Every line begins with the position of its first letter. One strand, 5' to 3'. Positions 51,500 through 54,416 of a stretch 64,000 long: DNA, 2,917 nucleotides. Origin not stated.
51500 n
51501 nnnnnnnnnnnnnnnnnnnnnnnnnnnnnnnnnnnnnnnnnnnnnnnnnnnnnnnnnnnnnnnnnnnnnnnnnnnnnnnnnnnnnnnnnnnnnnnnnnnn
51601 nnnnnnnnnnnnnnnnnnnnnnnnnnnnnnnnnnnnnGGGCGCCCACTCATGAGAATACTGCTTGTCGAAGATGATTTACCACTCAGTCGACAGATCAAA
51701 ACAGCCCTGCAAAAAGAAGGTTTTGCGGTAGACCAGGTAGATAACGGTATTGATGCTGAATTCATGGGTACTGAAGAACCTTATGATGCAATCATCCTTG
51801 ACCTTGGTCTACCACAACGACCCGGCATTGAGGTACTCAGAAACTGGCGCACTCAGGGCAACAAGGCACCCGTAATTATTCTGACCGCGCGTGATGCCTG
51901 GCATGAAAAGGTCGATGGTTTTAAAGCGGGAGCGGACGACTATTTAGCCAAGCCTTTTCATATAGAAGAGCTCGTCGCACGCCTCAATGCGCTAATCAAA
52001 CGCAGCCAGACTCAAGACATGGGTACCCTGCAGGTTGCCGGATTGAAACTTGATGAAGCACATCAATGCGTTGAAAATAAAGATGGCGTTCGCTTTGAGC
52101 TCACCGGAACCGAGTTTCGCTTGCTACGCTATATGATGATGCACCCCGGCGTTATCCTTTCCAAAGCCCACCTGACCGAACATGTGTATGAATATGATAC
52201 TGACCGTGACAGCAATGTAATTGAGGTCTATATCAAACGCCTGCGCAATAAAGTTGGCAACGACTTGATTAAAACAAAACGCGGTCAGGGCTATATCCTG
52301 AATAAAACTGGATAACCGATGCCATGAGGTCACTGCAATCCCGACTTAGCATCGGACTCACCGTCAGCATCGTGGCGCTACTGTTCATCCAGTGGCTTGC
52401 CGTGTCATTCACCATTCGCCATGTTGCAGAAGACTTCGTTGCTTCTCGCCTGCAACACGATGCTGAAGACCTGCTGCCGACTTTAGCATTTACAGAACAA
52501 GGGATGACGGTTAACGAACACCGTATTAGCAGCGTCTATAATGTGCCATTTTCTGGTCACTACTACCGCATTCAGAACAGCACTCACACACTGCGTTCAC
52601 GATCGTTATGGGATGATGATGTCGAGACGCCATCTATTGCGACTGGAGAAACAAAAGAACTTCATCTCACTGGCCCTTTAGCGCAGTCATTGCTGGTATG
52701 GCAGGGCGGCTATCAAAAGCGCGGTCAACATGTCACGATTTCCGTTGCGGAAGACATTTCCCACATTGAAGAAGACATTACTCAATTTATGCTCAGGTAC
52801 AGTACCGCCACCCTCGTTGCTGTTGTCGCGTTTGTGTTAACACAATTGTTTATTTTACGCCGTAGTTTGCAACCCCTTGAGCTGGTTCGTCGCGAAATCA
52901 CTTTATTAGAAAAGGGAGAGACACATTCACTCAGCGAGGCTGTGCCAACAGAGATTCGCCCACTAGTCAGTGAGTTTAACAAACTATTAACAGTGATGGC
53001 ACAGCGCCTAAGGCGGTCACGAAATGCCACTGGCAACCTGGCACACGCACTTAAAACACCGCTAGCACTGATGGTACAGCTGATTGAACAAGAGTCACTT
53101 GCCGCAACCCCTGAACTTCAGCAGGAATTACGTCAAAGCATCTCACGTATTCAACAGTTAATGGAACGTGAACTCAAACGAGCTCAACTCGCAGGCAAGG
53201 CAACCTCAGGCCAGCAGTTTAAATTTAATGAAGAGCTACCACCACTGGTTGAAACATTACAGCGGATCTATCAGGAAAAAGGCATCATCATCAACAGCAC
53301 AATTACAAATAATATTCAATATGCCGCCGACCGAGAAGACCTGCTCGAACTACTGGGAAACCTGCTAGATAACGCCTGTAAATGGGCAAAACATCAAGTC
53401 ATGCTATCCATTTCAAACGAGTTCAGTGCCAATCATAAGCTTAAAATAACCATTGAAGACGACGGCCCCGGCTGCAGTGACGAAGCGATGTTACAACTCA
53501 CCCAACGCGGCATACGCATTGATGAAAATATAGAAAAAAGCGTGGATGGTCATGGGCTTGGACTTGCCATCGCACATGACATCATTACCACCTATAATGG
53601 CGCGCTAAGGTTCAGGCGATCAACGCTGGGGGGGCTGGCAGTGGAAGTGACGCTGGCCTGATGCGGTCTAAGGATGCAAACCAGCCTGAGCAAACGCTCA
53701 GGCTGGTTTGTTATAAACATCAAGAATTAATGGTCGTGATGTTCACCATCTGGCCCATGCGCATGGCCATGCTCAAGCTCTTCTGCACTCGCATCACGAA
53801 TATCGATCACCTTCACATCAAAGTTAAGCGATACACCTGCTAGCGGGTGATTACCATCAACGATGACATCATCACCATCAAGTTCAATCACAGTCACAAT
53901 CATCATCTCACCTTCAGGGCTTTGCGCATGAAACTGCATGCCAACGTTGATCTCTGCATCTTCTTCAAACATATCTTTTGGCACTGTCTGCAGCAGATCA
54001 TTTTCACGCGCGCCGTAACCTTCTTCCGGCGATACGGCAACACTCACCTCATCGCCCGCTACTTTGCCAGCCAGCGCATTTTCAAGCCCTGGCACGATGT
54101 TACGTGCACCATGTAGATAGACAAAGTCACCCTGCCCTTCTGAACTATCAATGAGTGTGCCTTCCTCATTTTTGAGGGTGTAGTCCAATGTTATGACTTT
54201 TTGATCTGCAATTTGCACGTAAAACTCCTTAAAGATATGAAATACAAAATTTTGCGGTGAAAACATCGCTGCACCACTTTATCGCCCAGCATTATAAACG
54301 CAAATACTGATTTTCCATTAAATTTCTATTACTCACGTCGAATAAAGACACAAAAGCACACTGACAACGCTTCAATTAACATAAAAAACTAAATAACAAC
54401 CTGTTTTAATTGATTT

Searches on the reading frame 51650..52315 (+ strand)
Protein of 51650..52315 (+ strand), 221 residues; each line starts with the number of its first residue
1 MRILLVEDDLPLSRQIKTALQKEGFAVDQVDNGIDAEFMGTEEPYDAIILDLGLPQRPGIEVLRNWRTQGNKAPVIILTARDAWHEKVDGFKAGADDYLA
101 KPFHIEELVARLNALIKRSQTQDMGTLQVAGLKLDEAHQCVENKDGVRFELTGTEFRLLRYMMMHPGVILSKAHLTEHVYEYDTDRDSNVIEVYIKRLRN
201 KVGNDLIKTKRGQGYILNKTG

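Call 56: search_protein_families(library=pfam, proteins=[window:51650-52315:+], max_evalue=0.00001)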
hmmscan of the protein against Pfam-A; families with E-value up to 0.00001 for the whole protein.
window:51650-52315:+ (221 aa): 2 families
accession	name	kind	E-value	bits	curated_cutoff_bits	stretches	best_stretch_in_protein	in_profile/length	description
PF00072.30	Response_reg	-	3.8e-25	88.7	30.2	1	3-112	1-110/111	Response regulator receiver domain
PF00486.34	Trans_reg_C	-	3e-22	78.9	26.2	1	149-217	4-77/77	Transcriptional regulatory protein, C terminal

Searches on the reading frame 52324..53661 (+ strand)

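Call 56: search_protein_families(library=pfam, proteins=[window:52324-53661:+], max_evalue=0.00001)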
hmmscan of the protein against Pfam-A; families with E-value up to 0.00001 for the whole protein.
window:52324-53661:+ (445 aa): 1 family
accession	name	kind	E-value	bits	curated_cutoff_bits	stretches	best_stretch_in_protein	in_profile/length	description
PF02518.31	HATPase_c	-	2.3e-14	54.2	26.4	1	336-444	2-107/111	Histidine kinase-, DNA gyrase B-, and HSP90-like ATPase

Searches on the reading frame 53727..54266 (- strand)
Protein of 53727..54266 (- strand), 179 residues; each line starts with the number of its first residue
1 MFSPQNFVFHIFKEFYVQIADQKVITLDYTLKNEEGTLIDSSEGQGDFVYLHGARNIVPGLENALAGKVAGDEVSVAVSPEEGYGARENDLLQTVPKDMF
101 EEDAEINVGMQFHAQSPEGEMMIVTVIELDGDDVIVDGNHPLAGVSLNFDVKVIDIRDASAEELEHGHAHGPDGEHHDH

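Call 81: search_protein_families(library=pfam, proteins=[window:53727-54266:-], max_evalue=0.001)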
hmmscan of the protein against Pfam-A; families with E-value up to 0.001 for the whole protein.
window:53727-54266:- (179 aa): 1 family
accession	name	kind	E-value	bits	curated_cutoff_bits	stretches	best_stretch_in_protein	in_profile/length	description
PF00254.34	FKBP_C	-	2.4e-10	41.1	21.1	1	19-89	5-76/94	FKBP-type peptidyl-prolyl cis-trans isomerase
